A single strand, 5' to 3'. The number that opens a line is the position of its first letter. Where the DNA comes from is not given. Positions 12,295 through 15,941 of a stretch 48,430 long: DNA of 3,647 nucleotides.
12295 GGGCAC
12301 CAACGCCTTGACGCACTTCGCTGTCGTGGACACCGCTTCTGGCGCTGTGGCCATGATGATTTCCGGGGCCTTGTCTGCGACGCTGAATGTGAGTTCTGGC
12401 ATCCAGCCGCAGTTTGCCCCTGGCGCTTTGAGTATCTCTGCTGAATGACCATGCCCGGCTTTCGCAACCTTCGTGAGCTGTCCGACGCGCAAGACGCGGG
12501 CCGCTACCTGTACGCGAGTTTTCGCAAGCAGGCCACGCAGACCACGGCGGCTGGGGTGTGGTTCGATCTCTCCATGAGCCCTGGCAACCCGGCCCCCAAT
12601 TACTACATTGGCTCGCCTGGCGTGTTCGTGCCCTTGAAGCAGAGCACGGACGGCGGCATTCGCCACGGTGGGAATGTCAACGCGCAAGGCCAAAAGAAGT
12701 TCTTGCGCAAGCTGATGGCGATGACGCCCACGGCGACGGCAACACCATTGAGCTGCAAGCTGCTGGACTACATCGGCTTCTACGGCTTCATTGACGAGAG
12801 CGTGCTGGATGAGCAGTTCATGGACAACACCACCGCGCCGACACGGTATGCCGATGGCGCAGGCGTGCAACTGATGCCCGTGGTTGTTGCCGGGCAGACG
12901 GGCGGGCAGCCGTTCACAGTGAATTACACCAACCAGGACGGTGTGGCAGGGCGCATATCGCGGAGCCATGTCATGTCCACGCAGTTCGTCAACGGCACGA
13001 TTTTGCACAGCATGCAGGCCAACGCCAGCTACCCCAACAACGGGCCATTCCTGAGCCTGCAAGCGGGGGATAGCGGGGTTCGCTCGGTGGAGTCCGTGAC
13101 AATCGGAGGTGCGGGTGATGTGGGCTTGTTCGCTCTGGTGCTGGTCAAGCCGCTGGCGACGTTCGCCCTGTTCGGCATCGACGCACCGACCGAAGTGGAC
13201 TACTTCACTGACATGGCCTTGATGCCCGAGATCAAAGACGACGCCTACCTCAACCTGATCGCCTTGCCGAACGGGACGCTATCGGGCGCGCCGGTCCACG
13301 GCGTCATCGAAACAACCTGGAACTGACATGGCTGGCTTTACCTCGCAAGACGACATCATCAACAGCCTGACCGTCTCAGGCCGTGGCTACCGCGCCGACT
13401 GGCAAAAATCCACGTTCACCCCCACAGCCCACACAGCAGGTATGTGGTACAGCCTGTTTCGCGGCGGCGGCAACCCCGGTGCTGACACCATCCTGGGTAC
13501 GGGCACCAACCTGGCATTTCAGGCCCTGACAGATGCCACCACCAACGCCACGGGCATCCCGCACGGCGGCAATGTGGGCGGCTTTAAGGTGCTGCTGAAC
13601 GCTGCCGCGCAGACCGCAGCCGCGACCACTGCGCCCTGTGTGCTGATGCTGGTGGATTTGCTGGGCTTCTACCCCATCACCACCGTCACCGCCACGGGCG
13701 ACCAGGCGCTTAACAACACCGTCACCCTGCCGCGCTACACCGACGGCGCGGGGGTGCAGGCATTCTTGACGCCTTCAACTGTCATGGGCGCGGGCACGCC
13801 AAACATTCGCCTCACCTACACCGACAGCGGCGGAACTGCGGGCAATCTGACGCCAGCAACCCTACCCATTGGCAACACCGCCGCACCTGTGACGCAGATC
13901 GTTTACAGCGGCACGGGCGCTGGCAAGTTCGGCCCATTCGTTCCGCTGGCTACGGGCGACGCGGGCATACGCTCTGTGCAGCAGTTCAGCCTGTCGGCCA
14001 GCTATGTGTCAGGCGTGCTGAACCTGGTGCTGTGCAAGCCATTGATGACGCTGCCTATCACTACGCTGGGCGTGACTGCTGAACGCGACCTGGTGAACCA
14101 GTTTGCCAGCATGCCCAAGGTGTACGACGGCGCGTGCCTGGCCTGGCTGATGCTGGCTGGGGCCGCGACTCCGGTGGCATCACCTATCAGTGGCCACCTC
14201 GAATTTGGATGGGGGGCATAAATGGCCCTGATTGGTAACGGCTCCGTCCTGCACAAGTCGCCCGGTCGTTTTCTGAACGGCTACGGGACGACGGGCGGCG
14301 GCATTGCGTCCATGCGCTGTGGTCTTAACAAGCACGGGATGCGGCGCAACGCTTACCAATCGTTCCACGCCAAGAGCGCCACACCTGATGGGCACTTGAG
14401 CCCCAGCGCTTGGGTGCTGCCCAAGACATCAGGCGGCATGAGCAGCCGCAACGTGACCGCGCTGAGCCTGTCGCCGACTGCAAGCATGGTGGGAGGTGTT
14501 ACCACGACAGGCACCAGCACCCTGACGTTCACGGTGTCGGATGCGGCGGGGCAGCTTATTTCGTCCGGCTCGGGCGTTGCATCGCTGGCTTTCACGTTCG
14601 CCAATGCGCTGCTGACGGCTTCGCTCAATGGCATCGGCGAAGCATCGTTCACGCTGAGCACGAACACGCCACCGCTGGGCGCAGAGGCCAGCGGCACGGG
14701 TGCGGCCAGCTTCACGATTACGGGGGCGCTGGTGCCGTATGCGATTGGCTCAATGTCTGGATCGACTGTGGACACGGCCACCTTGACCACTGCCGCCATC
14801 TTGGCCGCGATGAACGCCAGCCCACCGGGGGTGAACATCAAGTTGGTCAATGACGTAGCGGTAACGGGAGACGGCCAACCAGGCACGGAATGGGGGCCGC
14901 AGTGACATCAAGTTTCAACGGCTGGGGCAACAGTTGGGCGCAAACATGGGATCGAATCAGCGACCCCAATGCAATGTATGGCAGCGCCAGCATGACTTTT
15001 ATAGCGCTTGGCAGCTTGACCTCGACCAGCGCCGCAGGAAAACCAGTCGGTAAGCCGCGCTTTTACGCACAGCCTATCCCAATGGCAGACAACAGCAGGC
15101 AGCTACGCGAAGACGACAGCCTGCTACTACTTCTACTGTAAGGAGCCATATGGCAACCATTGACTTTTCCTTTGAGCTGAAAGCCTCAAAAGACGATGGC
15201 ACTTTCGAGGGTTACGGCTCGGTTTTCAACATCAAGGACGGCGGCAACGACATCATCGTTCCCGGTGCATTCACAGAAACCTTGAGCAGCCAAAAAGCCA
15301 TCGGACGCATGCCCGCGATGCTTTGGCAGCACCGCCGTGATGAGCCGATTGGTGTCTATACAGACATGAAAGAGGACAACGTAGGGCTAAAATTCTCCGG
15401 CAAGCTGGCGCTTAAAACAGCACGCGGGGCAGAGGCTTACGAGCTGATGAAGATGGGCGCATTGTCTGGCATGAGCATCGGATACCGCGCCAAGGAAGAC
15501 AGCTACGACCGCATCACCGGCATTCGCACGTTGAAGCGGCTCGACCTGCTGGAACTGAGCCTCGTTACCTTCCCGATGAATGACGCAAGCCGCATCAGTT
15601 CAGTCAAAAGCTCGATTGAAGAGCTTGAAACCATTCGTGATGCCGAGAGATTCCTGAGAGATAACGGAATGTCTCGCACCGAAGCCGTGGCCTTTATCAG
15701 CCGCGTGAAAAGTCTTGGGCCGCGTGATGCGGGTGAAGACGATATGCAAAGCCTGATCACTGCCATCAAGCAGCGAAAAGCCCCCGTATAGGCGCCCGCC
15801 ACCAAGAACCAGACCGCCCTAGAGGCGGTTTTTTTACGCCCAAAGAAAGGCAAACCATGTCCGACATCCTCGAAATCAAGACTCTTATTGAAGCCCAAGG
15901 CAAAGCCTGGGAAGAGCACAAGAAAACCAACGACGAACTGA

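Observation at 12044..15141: Five unassigned genes inserted between portal and prohead protease, splitting the HK97 head module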

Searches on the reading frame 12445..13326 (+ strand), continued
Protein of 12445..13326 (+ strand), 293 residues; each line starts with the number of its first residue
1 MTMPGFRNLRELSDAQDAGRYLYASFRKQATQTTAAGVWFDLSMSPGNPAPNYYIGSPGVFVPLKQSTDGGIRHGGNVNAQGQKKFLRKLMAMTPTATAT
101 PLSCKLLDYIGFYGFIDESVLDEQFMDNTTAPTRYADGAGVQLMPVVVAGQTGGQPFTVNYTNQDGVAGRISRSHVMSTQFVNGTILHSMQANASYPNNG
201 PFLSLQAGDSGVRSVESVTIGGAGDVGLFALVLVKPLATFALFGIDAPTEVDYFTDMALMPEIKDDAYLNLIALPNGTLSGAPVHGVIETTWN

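Call 90: search_protein_families(library=pfam, proteins=[L079:2507-4513:+, L076:4221-6668:+, L032:8016-9578:+, L086:6292-9375:+, L100:1856-4453:+, L055:3660-5783:+, L011:6461-9067:+, L003:5783-7999:+], max_evalue=0.001)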
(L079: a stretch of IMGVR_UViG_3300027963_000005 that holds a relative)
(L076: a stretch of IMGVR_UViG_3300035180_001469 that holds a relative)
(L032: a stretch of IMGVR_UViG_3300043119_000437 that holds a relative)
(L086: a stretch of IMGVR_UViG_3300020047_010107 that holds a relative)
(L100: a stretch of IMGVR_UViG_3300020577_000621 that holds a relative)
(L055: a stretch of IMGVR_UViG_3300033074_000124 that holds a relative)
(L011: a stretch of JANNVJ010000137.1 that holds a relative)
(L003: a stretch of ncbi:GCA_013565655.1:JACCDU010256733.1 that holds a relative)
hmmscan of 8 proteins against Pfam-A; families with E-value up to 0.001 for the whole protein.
L079:2507-4513:+ (668 aa): 1 family
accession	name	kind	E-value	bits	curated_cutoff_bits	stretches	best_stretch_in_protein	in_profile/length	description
PF05136.18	Phage_portal_2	-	4.5e-108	362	32.9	1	48-402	3-354/354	Phage portal protein, lambda family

L076:4221-6668:+ (815 aa): 3 families
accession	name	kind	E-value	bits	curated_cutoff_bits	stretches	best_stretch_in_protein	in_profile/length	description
PF06381.16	Phage_portal_3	-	5.1e-60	203.5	33.8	1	57-397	3-343/357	Phage portal protein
PF18823.6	InPase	-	8.9e-39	132.9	26.8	1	540-670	7-134/135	Inorganic Pyrophosphatase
PF18905.5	DUF5661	-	2.1e-06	28.4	27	1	486-532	19-61/65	Protein of unknown function (DUF5661)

L032:8016-9578:+ (520 aa): 1 family
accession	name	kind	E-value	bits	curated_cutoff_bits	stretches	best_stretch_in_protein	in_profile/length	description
PF05136.18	Phage_portal_2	-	3.9e-95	319.5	32.9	1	50-399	3-354/354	Phage portal protein, lambda family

L086:6292-9375:+ (1027 aa): 0 families

L100:1856-4453:+ (865 aa): 1 family
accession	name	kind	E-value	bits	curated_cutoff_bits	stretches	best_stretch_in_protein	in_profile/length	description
PF16510.12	P22_portal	-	8e-107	358.6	26.1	1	54-671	6-593/594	Phage P22-like portal protein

L055:3660-5783:+ (707 aa): 0 families

L011:6461-9067:+ (868 aa): 0 families

L003:5783-7999:+ (738 aa): 0 families

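Call 100: search_protein_families(library=pfam, alignment_id=A8, max_evalue=0.001)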
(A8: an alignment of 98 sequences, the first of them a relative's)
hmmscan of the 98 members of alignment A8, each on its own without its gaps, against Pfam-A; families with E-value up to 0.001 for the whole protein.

A. member 1, L001:10531-12516:+ (661 aa): 0 families

B. families by the number of members that match (of 98 scanned): 35 families (the first 25 are shown)
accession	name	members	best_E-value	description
PF13252.12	Phage_capsid_3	4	2.3e-101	Phage capsid protein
PF05065.19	Phage_capsid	4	1.6e-74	Phage capsid family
PF04586.22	Peptidase_S78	4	1.8e-35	Caudovirus prohead serine protease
PF20911.3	GP7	2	4.6e-142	Major capsid protein GP7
PF08813.17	Phage_tail_3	2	2.1e-44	Phage tail tube protein, TTP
PF01510.30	Amidase_2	2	5.4e-20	N-acetylmuramoyl-L-alanine amidase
PF24175.2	SU10_adaptor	2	5.7e-17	SU10 adaptor protein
PF23899.1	SU10_portal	2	9.1e-12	Phage SU10 portal protein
PF05135.19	Phage_connect_1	2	2.2e-08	Phage gp6-like head-tail connector protein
PF03237.21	Terminase_6N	2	2.3e-08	Terminase large subunit, T4likevirus-type, N-terminal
PF01471.23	PG_binding_1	2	6.8e-07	Putative peptidoglycan binding domain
PF12236.14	Head-tail_con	1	1.9e-148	Bacteriophage head to tail connecting protein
PF06074.18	Portal_Mu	1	6.4e-65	Portal protein of Mu bacteriophage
PF25595.1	Phage_TTP_16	1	2.1e-43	Phage tail tube protein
PF01520.23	Amidase_3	1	3e-33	N-acetylmuramoyl-L-alanine amidase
PF16510.12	P22_portal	1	7.7e-31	Phage P22-like portal protein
PF11651.14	P22_CoatProtein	1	9.7e-29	P22 coat protein - gene protein 5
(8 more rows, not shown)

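Call 101: search_protein_families(library=ncbifam, proteins=[window:12451-13326:+], max_evalue=0.01)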
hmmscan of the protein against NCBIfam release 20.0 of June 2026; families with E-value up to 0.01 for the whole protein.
window:12451-13326:+ (291 aa): 0 families

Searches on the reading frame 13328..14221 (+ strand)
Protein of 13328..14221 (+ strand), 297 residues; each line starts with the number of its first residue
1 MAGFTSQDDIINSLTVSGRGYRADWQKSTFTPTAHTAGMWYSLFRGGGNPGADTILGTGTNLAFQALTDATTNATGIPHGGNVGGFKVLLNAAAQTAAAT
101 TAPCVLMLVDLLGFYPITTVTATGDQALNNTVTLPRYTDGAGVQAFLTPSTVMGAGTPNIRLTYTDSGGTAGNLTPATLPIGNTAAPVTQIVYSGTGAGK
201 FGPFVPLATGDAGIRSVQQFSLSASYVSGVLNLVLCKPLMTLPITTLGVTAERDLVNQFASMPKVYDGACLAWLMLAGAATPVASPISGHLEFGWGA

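Call 3: search_protein_families(library=pfam, proteins=[window:13328-14221:+], max_evalue=1)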
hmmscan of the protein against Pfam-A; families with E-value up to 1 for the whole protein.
window:13328-14221:+ (297 aa): 0 families

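Call 4: search_protein_families(library=phrogs, proteins=[window:13328-14221:+], max_evalue=1)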
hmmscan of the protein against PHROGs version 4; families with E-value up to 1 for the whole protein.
window:13328-14221:+ (297 aa): 0 families

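Call 16: search_solved_structures(query=window:13328-14221:+, max_evalue=1, show_alignments=2)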
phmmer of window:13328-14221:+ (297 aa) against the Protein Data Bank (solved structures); distinct sequences matched with E-value up to 1: 0.

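Call 101: search_protein_families(library=ncbifam, proteins=[window:13328-14221:+], max_evalue=0.01)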
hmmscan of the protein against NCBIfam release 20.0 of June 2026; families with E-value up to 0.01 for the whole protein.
window:13328-14221:+ (297 aa): 0 families

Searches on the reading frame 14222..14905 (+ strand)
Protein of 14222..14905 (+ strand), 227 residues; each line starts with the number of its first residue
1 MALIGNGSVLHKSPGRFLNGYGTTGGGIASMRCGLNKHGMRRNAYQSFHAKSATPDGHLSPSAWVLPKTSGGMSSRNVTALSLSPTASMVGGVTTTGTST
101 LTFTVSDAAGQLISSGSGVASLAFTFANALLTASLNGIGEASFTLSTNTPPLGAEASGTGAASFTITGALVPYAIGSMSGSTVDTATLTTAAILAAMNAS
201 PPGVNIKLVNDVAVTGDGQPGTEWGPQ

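Call 3: search_protein_families(library=pfam, proteins=[window:14222-14905:+], max_evalue=1)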
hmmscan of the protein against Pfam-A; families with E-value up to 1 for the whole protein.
window:14222-14905:+ (227 aa): 1 family
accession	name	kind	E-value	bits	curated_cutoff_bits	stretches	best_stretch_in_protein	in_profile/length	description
PF00343.26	Phosphorylase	-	0.32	9.6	27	1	151-186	553-585/713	Carbohydrate phosphorylase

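Call 4: search_protein_families(library=phrogs, proteins=[window:14222-14905:+], max_evalue=1)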
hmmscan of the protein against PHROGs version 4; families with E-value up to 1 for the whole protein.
window:14222-14905:+ (227 aa): 1 family
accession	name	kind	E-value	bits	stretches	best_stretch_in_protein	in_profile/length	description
phrog_23782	-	unknown function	0.32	10.3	1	153-187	604-635/774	-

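Call 17: search_solved_structures(query=window:14222-14905:+, max_evalue=1, show_alignments=2)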
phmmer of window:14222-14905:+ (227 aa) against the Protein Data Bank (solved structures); distinct sequences matched with E-value up to 1: 1.
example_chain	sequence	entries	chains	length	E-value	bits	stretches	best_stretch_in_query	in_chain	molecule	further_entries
5iko_A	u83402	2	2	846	0.87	12.6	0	144-187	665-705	Glycogen phosphorylase, brain form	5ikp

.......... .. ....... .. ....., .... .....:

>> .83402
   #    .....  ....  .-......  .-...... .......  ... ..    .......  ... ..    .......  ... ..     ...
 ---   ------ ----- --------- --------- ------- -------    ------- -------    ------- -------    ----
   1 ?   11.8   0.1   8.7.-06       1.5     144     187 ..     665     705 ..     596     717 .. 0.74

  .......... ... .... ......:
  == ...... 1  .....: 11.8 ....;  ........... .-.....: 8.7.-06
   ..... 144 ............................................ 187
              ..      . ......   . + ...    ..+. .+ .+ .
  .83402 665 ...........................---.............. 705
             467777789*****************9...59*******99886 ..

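Call 57: find_homologous_proteins(query=window:14222-14905:+, max_evalue=0.001)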
Query window:14222-14905:+ (227 aa): 369 proteins with E <= 0.001 among 3446 candidates; the best 120 are listed.
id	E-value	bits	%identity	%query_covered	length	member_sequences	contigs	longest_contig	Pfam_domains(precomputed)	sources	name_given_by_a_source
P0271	5.5e-132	456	97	100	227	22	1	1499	-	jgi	-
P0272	1.7e-125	435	94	100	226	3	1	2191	-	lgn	-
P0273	3.3e-118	411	93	100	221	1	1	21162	-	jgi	-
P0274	3.5e-113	395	87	100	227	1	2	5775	-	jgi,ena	-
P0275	2.1e-95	337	74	100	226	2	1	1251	-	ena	-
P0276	3.0e-88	313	69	100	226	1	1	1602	-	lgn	-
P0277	8.2e-81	289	67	100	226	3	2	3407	-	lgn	-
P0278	1.0e-80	289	69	100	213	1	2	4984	-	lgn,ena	-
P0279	2.3e-80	287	67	99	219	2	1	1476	-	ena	-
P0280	1.3e-77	278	66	100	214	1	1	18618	-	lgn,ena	-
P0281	1.3e-75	272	61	100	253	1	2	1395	-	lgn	-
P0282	3.9e-75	270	62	87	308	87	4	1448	-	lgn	-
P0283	4.7e-75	270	65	100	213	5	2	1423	-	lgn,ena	-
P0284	5.8e-74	267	59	100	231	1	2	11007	-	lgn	-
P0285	7.1e-74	266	64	100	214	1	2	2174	-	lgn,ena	-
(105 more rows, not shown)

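Call 59: find_encoding_contigs(protein=P0273, flank=10000, max_places=3)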
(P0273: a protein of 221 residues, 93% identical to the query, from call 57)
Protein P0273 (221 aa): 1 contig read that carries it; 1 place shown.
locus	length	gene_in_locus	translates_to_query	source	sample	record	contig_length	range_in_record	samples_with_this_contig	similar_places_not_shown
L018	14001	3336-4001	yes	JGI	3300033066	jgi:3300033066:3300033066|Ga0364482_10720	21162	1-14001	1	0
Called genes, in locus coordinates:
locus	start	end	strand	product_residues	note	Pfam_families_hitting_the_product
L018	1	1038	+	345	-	?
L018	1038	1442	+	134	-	PF23140:Gp80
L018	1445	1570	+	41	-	-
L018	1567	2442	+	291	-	-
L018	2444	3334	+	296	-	-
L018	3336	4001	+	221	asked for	-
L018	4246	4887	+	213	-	PF04586:Peptidase_S78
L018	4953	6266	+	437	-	PF05065:Phage_capsid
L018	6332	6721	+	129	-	-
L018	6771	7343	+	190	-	PF05135:Phage_connect_1 (weak), PF24163:HCP (weak)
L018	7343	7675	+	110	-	PF05521:Phage_HCP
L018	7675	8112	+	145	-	PF04883:HK97-gp10_like (weak)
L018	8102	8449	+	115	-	PF11367:Tail_completion_gp17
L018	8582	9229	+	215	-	PF08813:Phage_tail_3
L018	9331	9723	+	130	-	PF08748:Phage_TAC_4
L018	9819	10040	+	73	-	PF08809:DUF1799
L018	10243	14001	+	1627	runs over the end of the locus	PF06791:TMP_2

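Call 81: predict_structure(alignment_id=A5)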
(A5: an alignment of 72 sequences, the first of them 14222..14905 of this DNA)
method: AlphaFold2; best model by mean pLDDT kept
length: 227 residues; sequences in the alignment: 72
mean_pLDDT: 52.7   pTM: 0.19
mean pLDDT of the five models: 52.7, 49.9, 49.2, 48.9, 45.0
residues with pLDDT >= 90: 0; 70-90: 32; 50-70: 75; < 50: 120
segments of 3 or more residues with pLDDT < 50: 1-8, 18-33, 53-57, 59-62, 70-75, 88-93, 114-122, 124-141, 147-160, 162-164, 168-181
pLDDT, mean of each block of 10 residues (from residue 1): 44 48 44 51 54 47 52 49 53 50 52 47 45 40 47 42 48 45 61 79 71 75 72
secondary structure, 60 per line:
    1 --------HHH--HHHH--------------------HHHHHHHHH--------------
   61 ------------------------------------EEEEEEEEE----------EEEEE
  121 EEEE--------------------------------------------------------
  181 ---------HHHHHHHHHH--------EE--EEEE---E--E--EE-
elements in order: H14-17 H38-46 E97-105 E116-124 H190-199 E212-215

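Call 101: search_protein_families(library=ncbifam, proteins=[window:14222-14905:+], max_evalue=0.01)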
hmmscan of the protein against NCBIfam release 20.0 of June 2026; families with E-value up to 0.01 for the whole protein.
window:14222-14905:+ (227 aa): 0 families

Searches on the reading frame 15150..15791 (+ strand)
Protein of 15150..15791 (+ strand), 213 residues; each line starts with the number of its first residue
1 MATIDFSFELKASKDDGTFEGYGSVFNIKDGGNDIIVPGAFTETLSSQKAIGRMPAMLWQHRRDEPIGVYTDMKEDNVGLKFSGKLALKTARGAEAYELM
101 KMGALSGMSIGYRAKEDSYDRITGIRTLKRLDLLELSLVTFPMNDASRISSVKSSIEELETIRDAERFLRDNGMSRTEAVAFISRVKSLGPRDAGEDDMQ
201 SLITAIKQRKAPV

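Call 3: search_protein_families(library=pfam, proteins=[window:15150-15791:+], max_evalue=1)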
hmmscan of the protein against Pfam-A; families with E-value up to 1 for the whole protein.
window:15150-15791:+ (213 aa): 1 family
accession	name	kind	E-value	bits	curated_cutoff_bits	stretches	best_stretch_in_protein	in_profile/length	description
PF04586.22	Peptidase_S78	-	1.8e-35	123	21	1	8-160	3-163/165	Caudovirus prohead serine protease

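Call 4: search_protein_families(library=phrogs, proteins=[window:15150-15791:+], max_evalue=1)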
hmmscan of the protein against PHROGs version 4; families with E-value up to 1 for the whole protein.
window:15150-15791:+ (213 aa): 15 families
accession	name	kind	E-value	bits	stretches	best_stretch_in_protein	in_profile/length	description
phrog_80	-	head and packaging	7.4e-64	218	1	4-207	220-432/607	head maturation protease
phrog_3244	-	head and packaging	2.6e-29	104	1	13-182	29-210/326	head maturation protease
phrog_617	-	head and packaging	1.2e-24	88.2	1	29-167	40-176/626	major head protein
phrog_9644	-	head and packaging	1.2e-18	68.5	1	11-160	157-314/341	head maturation protease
phrog_2263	-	head and packaging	4.8e-14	53.1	1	34-164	60-188/551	major head protein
phrog_13042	-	head and packaging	1.1e-09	38.9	1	72-151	88-173/386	major head protein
phrog_22327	-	unknown function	6.3e-09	36.7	1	139-194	1-59/74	-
phrog_37668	-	head and packaging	5.8e-08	33.2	1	35-163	46-178/313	head maturation protease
phrog_36211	-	head and packaging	1.4e-05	25.3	1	71-152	81-164/378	head maturation protease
phrog_3270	-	head and packaging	2.5e-05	24.1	1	15-157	3-134/603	head maturation protease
phrog_11321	-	unknown function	0.00018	22.1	1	54-145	32-132/327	-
phrog_7015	-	head and packaging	0.00021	21.9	1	48-160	40-147/240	head maturation protease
phrog_10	-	head and packaging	0.00026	21.1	1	17-127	22-138/752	major head protein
phrog_9427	-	head and packaging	0.00031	21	1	87-157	98-173/453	head maturation protease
phrog_4523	-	head and packaging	0.016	15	1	57-167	74-191/644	major head and protease protein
